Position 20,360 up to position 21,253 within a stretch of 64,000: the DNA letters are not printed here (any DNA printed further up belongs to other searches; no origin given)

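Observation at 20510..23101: Phage-encoded split CoA-biosynthesis genes: CoaC fused to an M23-peptidase-like domain, plus a separate CoaB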

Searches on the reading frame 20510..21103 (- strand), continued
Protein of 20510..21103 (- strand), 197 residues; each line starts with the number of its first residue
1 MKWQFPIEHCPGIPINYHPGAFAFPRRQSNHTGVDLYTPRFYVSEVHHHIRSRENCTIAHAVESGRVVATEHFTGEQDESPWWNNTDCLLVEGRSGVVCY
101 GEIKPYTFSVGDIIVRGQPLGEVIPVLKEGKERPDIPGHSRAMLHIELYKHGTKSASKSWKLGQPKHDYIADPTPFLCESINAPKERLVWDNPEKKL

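Call 43: search_protein_families(library=ncbifam, proteins=[P0223, P0239, P0228, P0165, P0186, P0248, P0184, P0254, P0264, P0227], max_evalue=0.01)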
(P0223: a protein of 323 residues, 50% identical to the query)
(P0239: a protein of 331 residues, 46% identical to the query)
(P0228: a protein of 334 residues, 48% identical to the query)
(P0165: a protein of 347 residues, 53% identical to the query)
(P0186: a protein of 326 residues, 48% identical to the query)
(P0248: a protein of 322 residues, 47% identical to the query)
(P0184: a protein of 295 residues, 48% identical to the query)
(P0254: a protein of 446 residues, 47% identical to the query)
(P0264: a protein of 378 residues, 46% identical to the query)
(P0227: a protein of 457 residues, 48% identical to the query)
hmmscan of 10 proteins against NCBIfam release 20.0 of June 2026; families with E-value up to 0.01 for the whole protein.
P0223 (323 aa): 18 families
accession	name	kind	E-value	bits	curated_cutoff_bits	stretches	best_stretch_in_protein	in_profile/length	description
TIGR02705.1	nudix_YtkD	equivalog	6.2e-10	38.8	154.4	1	31-66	47-82/156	RNA deprotection pyrophosphohydrolase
TIGR00586.1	mutt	equivalog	1.1e-09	38.3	97.9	1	13-64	17-67/129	8-oxo-dGTP diphosphatase MutT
NF006530.0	PRK08999.1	equivalog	1.1e-09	37.8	245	1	4-85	9-89/315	Nudix family hydrolase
NF008044.0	PRK10776.1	equivalog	3.5e-09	36.6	148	1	27-83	29-85/130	8-oxo-dGTP diphosphatase MutT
NF007834.0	PRK10546.1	equivalog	1.1e-08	35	156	1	13-113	15-110/135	pyrimidine (deoxy)nucleoside triphosphate diphosphatase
NF008736.0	PRK11762.1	equivalog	4.7e-07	29.5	169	1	30-66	75-111/186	ADP compounds hydrolase NudE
NF041652.1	Nud_hyd_Dein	equivalog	3.1e-06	27.5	200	1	3-96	16-111/152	Nudix hydrolase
NF001938.0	PRK00714.1-5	equivalog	1e-05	24.9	116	1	17-62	29-78/172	RNA pyrophosphohydrolase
NF001936.0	PRK00714.1-3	equivalog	1.4e-05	25.1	118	1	10-69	19-75/155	RNA pyrophosphohydrolase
NF006961.0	PRK09438.1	equivalog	3.9e-05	23.1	103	1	5-63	12-66/151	dihydroneopterin triphosphate diphosphatase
NF007980.0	PRK10707.1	equivalog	5.9e-05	22.7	134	1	5-62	36-94/192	CoA pyrophosphatase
NF001937.0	PRK00714.1-4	equivalog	0.00019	21.1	139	1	25-66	27-68/161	RNA pyrophosphohydrolase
NF012016.0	PRK15472.1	equivalog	0.00027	20.6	95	1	13-61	15-63/141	nucleoside triphosphatase NudI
NF001934.0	PRK00714.1-1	equivalog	0.00042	19.8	241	1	26-66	28-68/176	RNA pyrophosphohydrolase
NF001935.0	PRK00714.1-2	equivalog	0.00052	19.5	259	1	27-61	29-63/183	RNA pyrophosphohydrolase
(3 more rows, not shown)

P0239 (331 aa): 13 families
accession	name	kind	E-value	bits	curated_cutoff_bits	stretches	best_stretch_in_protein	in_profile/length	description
NF041652.1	Nud_hyd_Dein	equivalog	4.3e-11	43.3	200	1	179-280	7-109/152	Nudix hydrolase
TIGR02705.1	nudix_YtkD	equivalog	9.6e-09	35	154.4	1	189-272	26-102/156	RNA deprotection pyrophosphohydrolase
NF006530.0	PRK08999.1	equivalog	1.4e-07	30.9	245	1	190-249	11-70/315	Nudix family hydrolase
TIGR00586.1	mutt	equivalog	3.2e-07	30.4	97.9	1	190-247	10-67/129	8-oxo-dGTP diphosphatase MutT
NF007834.0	PRK10546.1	equivalog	6.6e-05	22.7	156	1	184-243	2-61/135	pyrimidine (deoxy)nucleoside triphosphate diphosphatase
NF008044.0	PRK10776.1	equivalog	6.7e-05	22.8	148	1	191-248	10-67/130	8-oxo-dGTP diphosphatase MutT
NF001934.0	PRK00714.1-1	equivalog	0.00011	21.7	241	1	186-249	9-68/176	RNA pyrophosphohydrolase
NF006961.0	PRK09438.1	equivalog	0.00014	21.3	103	1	190-244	13-64/151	dihydroneopterin triphosphate diphosphatase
NF001938.0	PRK00714.1-5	equivalog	0.00057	19.3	116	1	187-243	15-76/172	RNA pyrophosphohydrolase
NF001937.0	PRK00714.1-4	equivalog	0.0006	19.5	139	1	187-248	10-67/161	RNA pyrophosphohydrolase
NF003788.0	PRK05379.1-5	equivalog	0.0017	17.7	354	1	192-243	219-269/351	bifunctional nicotinamide-nucleotide adenylyltransferase/Nudix hydroxylase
NF003786.0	PRK05379.1-2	equivalog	0.0021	17.3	397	1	193-244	225-275/354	bifunctional nicotinamide-nucleotide adenylyltransferase/Nudix hydroxylase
NF052459.1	OxoGTPPhMutT1Mycb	equivalog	0.0066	15.6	475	0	209-243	26-60/292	8-oxo-(d)GTP phosphatase MutT1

P0228 (334 aa): 0 families

P0165 (347 aa): 0 families

P0186 (326 aa): 1 family
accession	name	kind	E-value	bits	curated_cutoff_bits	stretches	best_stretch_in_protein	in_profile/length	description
NF041208.1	celldiv_DipM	equivalog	0.0024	17.2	740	1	24-110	309-387/419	cell division endopeptidase DipM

P0248 (322 aa): 0 families

P0184 (295 aa): 2 families
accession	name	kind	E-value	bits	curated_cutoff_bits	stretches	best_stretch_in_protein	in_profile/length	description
NF041208.1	celldiv_DipM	equivalog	0.0011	18.2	740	1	154-187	309-342/419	cell division endopeptidase DipM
NF004799.0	PRK06148.1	subfamily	0.0077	14.2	1128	1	156-243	433-522/1015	hypothetical protein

P0254 (446 aa): 0 families

P0264 (378 aa): 0 families

P0227 (457 aa): 2 families
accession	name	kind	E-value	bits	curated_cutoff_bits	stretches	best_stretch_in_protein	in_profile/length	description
NF008644.1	PRK11637.1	equivalog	0.0023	17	270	1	47-130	285-358/385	murein hydrolase activator EnvC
NF008652.0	PRK11649.1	equivalog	0.0094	14.7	341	0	46-125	311-380/439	murein DD-endopeptidase MepM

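Call 52: find_related_loci(query=A3, collection=genome_contigs, flank=6000)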
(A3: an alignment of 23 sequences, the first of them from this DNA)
Query A3 (197 aa) in genome_contigs; peptide patterns used: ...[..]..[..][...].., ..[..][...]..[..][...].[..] (x = any residue, [..] = any of these).
47 stretches matched a pattern; 25 encode a relative of the query (tblastn E <= 1e-3); 25 distinct loci.
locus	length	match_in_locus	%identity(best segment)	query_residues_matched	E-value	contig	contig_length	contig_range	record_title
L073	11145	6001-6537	46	1-196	3e-50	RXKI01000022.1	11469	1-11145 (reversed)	MAG: Neisseriaceae bacterium isolate AWTP1-37 sample_33_scaffold_2146, whole genome shotgun sequence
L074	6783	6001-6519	48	1-188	6e-49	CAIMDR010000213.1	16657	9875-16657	MAG: uncultured Methylococcaceae bacterium isolate YR_bin-0336 genome assembly, contig: bin-0336:213/748, whole genome s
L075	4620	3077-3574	42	13-190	7e-36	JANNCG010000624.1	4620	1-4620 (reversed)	MAG: Myxococcales bacterium isolate OTE_78_metabat_205 OTE_78_k141_1845295, whole genome shotgun sequence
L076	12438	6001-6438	44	13-179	4e-35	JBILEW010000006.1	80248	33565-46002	MAG: Bdellovibrionota bacterium isolate ME2016-07-29_3300044622_group7_bin183 Rohwer_bin1189_scaffold_41_c1, whole genom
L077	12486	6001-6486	42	5-180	2e-34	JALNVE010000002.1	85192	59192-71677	MAG: Paludibacteraceae bacterium isolate SO_2016_CLC_T1 bin 16 scaffold00042_PH3_Jul14_2016, whole genome shotgun sequen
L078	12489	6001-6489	42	1-185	1e-32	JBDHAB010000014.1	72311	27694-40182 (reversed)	MAG: Gemmatimonadota bacterium isolate M3-44_Bin_129 M3-44_Bin_129_scaffold_1371, whole genome shotgun sequence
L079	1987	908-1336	42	12-177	2e-32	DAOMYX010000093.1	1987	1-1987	MAG TPA_asm: Alphaproteobacteria bacterium isolate AMR_MDS_5615 NODE_22238_length_1987_cov_21.934783, whole genome shotg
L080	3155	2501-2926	43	13-177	4e-32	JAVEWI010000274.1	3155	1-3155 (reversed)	MAG: Bdellovibrionales bacterium isolate BF4_141 NODE_127785_length_3155_cov_3.865258_Biofilm4, whole genome shotgun seq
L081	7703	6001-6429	42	12-177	8e-32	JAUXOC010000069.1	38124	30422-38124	MAG: Alphaproteobacteria bacterium isolate C1_metabat.bin.32 C1_k141_18315, whole genome shotgun sequence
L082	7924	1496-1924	42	12-177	7e-32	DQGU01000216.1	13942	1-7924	MAG TPA_asm: Rhodospirillaceae bacterium isolate UBA8982 contig_21601, whole genome shotgun sequence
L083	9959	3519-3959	41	10-177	1e-31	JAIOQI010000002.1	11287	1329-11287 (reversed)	MAG: Alphaproteobacteria bacterium isolate LakeFargette_0920_ALND_MAG_58_11 LacPavin_0920_ALND_scaffold_83059, whole gen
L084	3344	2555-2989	42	18-180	1e-31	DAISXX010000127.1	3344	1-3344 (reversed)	MAG TPA_asm: Patescibacteria group bacterium isolate CTOTU9708 NODE_3933_length_3344_cov_5.955306, whole genome shotgun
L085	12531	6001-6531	35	5-189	2e-31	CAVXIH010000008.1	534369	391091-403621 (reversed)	MAG: uncultured Acidobacteriota bacterium isolate MFD02979.bin.2.93 genome assembly, contig: contig_36661, whole genome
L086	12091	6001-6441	40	8-177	3e-31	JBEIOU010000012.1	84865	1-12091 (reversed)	MAG: Micavibrio sp. isolate Sample-106-S6-bin-24 Sample_106_S6-bin_24-k141_276421, whole genome shotgun sequence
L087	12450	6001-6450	41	13-185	3e-30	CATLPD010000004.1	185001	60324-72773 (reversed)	MAG: uncultured Alphaproteobacteria bacterium isolate SRR3960575_bin.5_MetaWRAP_v1.3_MAG genome assembly, contig: ERZ505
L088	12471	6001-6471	40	12-182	3e-30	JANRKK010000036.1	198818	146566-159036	MAG: Alphaproteobacteria bacterium isolate bins.322 k141_2748520, whole genome shotgun sequence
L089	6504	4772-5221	42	13-181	1e-29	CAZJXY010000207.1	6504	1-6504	MAG TPA_asm: uncultured Bdellovibrionales bacterium isolate SRP173033_co3_101 genome assembly, contig: NODE_17549_length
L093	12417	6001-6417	40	19-177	1e-27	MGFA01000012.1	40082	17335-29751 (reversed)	MAG: Candidatus Uhrbacteria bacterium RIFOXYB12_FULL_58_10 rifoxyb3_full_scaffold_204, whole genome shotgun sequence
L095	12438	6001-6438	39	19-184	9e-26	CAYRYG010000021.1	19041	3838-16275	MAG TPA_asm: uncultured Gammaproteobacteria bacterium isolate SRP062349_co5_1 genome assembly, contig: NODE_904_length_1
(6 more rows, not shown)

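Call 59: fold_search(model_id=the predicted structure, library=viral)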
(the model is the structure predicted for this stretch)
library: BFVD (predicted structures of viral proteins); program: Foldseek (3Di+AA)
matches with E <= 10: 320; with E <= 0.001: 50
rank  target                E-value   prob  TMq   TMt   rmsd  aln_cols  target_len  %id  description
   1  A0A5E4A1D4            1.3e-12  1.00  0.70  0.84   1.6       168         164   34  (no name in the UniProt tables at hand)
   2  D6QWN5                2.1e-05  1.00  0.47  0.28   6.0       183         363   15  (no name in the UniProt tables at hand)
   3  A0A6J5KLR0            2.2e-05  1.00  0.43  0.54   7.6       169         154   20  Peptidase M23 [uncultured Caudovirales phage]
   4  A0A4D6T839            2.8e-05  1.00  0.48  0.31   6.9       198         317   17  Lysin A [Arthrobacter phage Idaho]
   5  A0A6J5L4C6            3.7e-05  1.00  0.51  0.47   4.7       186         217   19  Peptidase M23 [uncultured Caudovirales phage]
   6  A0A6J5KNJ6            3.9e-05  1.00  0.44  0.12  10.1       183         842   17  Peptidase M23 [uncultured Caudovirales phage]
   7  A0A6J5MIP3            5.9e-05  1.00  0.49  0.58   6.8       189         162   15  Peptidase M23 [uncultured Caudovirales phage]
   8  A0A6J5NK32            6.6e-05  1.00  0.52  0.41   4.7       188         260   14  Peptidase M23 [uncultured Caudovirales phage]
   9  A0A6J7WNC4            8.1e-05  1.00  0.50  0.39   5.5       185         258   17  Peptidase M23 [uncultured Caudovirales phage]
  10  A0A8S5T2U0            8.5e-05  1.00  0.44  0.38   5.0       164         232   16  Peptidase [Podoviridae sp. ctpVv1]
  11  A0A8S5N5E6            8.5e-05  1.00  0.44  0.22   7.6       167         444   16  Tail protein [Myoviridae sp. ctsip2]
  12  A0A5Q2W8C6            1.0e-04  1.00  0.54  0.53   5.9       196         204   18  (no name in the UniProt tables at hand)
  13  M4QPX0                1.1e-04  1.00  0.48  0.51   5.4       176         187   18  (no name in the UniProt tables at hand)
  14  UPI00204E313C         1.2e-04  1.00  0.44  0.19   8.3       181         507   13  (no name look-up for this kind of identifier)
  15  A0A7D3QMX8            1.3e-04  1.00  0.46  0.32  13.8       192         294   14  (no name in the UniProt tables at hand)
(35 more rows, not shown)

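Call 68: search_protein_families(library=pfam, proteins=[L086:4397-5923:+, L081:4403-5905:+, L078:4068-5549:+, L076:4432-6453:+, L084:370-2625:-, L093:3107-5167:-, L095:3802-5913:-, L088:3031-4578:+, L088:4548-5912:+, L089:3195-4589:-], max_evalue=0.001)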
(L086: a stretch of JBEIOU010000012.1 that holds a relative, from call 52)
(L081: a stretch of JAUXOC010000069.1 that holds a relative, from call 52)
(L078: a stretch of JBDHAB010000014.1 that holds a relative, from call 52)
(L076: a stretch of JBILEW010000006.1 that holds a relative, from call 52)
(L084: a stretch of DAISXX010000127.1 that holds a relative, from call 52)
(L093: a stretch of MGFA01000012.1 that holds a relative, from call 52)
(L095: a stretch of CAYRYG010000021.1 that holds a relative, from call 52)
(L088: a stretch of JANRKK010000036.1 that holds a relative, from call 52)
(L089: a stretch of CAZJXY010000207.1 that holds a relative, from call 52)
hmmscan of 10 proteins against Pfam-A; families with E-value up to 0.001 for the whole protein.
L086:4397-5923:+ (509 aa): 3 families
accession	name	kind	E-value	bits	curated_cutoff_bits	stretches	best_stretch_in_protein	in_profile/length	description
PF13560.12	HTH_31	-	6.2e-07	30.1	27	1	33-72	5-45/64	Helix-turn-helix domain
PF01381.28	HTH_3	-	1e-06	29.1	23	1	34-79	1-46/55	Helix-turn-helix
PF00596.27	Aldolase_II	-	1.3e-05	25.6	22.2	1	352-427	18-93/183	Class II Aldolase and Adducin N-terminal domain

L081:4403-5905:+ (501 aa): 3 families
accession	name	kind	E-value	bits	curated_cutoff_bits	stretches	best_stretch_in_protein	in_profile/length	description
PF01381.28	HTH_3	-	1.9e-07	31.4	23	1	26-71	1-46/55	Helix-turn-helix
PF13560.12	HTH_31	-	2.1e-07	31.6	27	1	25-64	5-45/64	Helix-turn-helix domain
PF00596.27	Aldolase_II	-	1.9e-06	28.3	22.2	1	343-419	17-93/183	Class II Aldolase and Adducin N-terminal domain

L078:4068-5549:+ (494 aa): 2 families
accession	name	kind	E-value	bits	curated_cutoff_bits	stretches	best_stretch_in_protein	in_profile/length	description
PF04127.22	DFP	-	2.4e-06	27.9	22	1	102-232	65-175/186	DNA/pantothenate metabolism flavoprotein C-terminal domain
PF00596.27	Aldolase_II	-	1.5e-05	25.4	22.2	1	307-383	18-93/183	Class II Aldolase and Adducin N-terminal domain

L076:4432-6453:+ (674 aa): 3 families
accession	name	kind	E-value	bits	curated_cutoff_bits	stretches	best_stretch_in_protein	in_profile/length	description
PF04127.22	DFP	-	3.5e-24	86.1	22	1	231-406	1-171/186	DNA/pantothenate metabolism flavoprotein C-terminal domain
PF02441.25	Flavoprotein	-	4.3e-16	59.4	22.7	1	58-184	2-135/162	Flavoprotein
PF01551.29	Peptidase_M23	-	5.2e-08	33.4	28.7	1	541-643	2-91/96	Peptidase family M23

L084:370-2625:- (752 aa): 6 families
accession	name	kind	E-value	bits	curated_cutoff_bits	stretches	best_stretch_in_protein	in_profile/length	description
PF04127.22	DFP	-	6.4e-24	85.2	22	1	100-279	4-171/186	DNA/pantothenate metabolism flavoprotein C-terminal domain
PF00293.34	NUDIX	-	2.2e-17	63.8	21.1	1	626-746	10-132/134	NUDIX domain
PF13673.13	Acetyltransf_10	-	4.9e-06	27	23.6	1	524-601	28-112/128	Acetyltransferase (GNAT) domain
PF00596.27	Aldolase_II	-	7e-06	26.5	22.2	1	339-440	4-100/183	Class II Aldolase and Adducin N-terminal domain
PF14815.12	NUDIX_4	-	0.00026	21.2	35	1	629-746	8-112/113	NUDIX domain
PF13508.13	Acetyltransf_7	-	0.00095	19.9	27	0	535-597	11-83/84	Acetyltransferase (GNAT) domain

L093:3107-5167:- (687 aa): 4 families
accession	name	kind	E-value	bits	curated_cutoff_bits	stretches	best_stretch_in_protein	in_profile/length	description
PF04127.22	DFP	-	1.1e-10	42.1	22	1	29-203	7-167/186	DNA/pantothenate metabolism flavoprotein C-terminal domain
PF00596.27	Aldolase_II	-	8.3e-09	36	22.2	1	275-365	8-95/183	Class II Aldolase and Adducin N-terminal domain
PF00293.34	NUDIX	-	2.9e-08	34.2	21.1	1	548-681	4-132/134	NUDIX domain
PF13673.13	Acetyltransf_10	-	0.0004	20.8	23.6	1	463-529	39-114/128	Acetyltransferase (GNAT) domain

L095:3802-5913:- (704 aa): 3 families
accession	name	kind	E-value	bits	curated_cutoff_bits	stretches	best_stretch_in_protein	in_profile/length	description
PF04127.22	DFP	-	1.1e-17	64.9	22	1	44-220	4-168/186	DNA/pantothenate metabolism flavoprotein C-terminal domain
PF00293.34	NUDIX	-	9.2e-13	48.8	21.1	1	563-697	2-131/134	NUDIX domain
PF00596.27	Aldolase_II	-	9.5e-09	35.8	22.2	1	296-402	12-118/183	Class II Aldolase and Adducin N-terminal domain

L088:3031-4578:+ (516 aa): 1 family
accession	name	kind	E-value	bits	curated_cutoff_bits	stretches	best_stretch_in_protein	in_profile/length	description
PF02441.25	Flavoprotein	-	1.5e-17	64.1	22.7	1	160-325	4-159/162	Flavoprotein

L088:4548-5912:+ (455 aa): 1 family
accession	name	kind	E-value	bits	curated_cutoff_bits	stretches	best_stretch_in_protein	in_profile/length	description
PF04127.22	DFP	-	4e-65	219.6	22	2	221-405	3-186/186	DNA/pantothenate metabolism flavoprotein C-terminal domain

L089:3195-4589:- (465 aa): 2 families
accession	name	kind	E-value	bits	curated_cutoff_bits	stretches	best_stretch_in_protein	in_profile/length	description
PF04127.22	DFP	-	6.5e-26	91.7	22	1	239-434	1-184/186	DNA/pantothenate metabolism flavoprotein C-terminal domain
PF02441.25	Flavoprotein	-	5.8e-22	78.4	22.7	1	60-209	1-125/162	Flavoprotein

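Call 80: search_protein_families(library=pfam, proteins=[L085:1089-1871:+, L078:7734-8498:+], max_evalue=0.001)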
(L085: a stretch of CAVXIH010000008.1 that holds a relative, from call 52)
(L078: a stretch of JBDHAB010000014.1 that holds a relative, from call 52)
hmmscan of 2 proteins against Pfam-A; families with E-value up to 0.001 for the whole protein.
L085:1089-1871:+ (261 aa): 2 families
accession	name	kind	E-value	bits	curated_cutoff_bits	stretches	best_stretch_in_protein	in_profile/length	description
PF01467.32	CTP_transf_like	-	4.9e-23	82.2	21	1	94-222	1-132/133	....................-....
PF08218.17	Citrate_ly_lig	-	8.5e-08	32.5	20.9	1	100-166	9-73/182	Citrate lyase ligase C-terminal domain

L078:7734-8498:+ (255 aa): 1 family
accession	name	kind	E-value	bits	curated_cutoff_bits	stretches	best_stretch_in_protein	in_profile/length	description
PF02163.28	Peptidase_M50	-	1.3e-14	54.5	27.2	2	57-130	4-103/221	Peptidase family M50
